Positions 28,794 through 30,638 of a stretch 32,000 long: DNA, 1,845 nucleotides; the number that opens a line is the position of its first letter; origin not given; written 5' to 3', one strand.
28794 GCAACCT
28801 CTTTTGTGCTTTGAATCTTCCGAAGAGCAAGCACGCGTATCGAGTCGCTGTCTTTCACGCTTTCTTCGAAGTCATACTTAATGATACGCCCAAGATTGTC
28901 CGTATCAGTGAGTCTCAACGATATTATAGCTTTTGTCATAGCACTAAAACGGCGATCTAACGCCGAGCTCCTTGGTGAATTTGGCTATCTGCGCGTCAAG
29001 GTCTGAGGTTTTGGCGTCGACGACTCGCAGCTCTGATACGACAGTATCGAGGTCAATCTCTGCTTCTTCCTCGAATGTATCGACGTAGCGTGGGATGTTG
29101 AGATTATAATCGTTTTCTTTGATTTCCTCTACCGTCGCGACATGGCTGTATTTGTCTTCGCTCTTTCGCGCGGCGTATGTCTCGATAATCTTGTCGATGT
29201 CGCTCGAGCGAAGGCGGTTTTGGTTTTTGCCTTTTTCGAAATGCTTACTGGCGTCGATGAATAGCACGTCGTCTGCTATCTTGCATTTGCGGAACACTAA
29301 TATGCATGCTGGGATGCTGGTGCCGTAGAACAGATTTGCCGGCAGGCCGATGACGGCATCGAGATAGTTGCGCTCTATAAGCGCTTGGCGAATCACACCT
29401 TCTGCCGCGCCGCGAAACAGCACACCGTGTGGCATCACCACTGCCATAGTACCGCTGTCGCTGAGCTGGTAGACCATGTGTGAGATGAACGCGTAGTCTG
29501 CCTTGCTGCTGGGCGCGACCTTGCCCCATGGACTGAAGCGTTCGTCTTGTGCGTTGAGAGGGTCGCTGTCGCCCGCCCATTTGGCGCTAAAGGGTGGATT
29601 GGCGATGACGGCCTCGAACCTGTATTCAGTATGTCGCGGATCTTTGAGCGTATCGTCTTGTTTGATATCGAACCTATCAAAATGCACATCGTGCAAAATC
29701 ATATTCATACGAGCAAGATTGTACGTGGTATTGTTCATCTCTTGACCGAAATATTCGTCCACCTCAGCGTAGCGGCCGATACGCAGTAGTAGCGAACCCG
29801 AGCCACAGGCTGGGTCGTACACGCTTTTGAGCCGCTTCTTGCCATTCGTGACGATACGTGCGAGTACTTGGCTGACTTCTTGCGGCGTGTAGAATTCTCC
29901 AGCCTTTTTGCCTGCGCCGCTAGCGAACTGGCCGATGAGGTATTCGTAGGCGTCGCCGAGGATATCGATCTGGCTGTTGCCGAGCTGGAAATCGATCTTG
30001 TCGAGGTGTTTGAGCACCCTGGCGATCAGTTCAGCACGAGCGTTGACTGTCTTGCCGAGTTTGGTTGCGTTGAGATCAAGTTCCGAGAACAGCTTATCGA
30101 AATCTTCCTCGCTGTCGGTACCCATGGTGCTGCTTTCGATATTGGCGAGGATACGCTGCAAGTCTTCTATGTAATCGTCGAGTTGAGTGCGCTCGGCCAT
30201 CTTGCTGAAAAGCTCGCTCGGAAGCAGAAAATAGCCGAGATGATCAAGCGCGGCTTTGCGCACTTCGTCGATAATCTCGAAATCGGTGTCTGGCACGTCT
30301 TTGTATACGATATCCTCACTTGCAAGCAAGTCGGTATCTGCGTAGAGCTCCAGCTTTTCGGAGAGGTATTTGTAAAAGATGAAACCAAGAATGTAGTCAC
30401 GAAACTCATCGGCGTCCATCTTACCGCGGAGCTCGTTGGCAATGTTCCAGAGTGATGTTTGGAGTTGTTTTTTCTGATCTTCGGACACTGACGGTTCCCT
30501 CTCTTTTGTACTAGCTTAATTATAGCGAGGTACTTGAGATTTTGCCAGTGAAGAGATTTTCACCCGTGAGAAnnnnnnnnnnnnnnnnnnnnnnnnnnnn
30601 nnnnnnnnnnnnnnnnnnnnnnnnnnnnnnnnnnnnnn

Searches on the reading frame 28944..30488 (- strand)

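Call 5: search_protein_families(library=ncbifam, proteins=[window:28944-30488:-], max_evalue=0.01)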
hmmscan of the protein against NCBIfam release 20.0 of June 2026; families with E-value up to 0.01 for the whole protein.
window:28944-30488:- (514 aa): 4 families
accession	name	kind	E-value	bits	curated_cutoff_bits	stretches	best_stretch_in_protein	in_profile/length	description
TIGR00497.1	hsdM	equivalog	1.6e-146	489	242.75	1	5-497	1-514/515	type I restriction-modification system subunit M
NF047738.1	antiphage_MADS2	equivalog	1.3e-14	53.5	720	2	148-240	267-352/654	methylation-associated defense system DNA methyltransferase MAD2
TIGR02987.1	met_A_Alw26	exception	5.4e-08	32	353.5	1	194-301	1-123/523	Alw26I/Eco31I/Esp3I family type II restriction adenine-specific DNA-methyltransferase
TIGR03534.1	RF_mod_PrmC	equivalog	5.4e-06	26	199.1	1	205-301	77-167/253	peptide chain release factor N(5)-glutamine methyltransferase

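Call 6: search_protein_families(library=padloc, proteins=[window:28944-30488:-], max_evalue=0.01)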
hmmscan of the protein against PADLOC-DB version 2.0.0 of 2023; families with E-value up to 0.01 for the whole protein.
window:28944-30488:- (514 aa): 45 families (the best 25 are shown)
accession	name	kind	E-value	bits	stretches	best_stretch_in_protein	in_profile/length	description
PDLC03022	MTase_I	-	5.1e-169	562.3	1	6-482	3-487/857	Type I methyltransferase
PDLC03027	MTase_I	-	1.3e-122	408.9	2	128-483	88-451/810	Type I methyltransferase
PDLC03031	MTase_I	-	2.4e-101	338.3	1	7-472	6-487/834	Type I methyltransferase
PDLC03032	MTase_I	-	1.6e-95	319.1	2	134-501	94-467/1001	Type I methyltransferase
PDLC03020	MTase_I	-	1.8e-80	269.1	1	5-388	2-392/410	Type I methyltransferase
PDLC03038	MTase_I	-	3.1e-61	205.4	1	1-482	1-464/896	Type I methyltransferase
PDLC03028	MTase_I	-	7.2e-59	197.8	1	6-510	726-1231/1236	Type I methyltransferase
PDLC03021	MTase_I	-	7.6e-59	197.8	1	151-503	121-487/491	Type I methyltransferase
PDLC03240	MTase_II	-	9.1e-59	197.6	1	10-478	9-474/511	Type II methyltransferase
PDLC03033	MTase_I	-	4.4e-58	195.6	1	4-507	8-530/541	Type I methyltransferase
PDLC03039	MTase_I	-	4.8e-56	188.3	1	6-483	4-463/708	Type I methyltransferase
PDLC03019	MTase_I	-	4.8e-55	185.3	1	10-502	9-496/932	Type I methyltransferase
PDLC04134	mad2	-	1.6e-54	183.6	1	4-439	136-485/492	mads_2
PDLC03029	MTase_I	-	9.9e-52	174.3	1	3-466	3-475/661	Type I methyltransferase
PDLC03035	MTase_I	-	2.2e-47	160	1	5-419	6-408/653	Type I methyltransferase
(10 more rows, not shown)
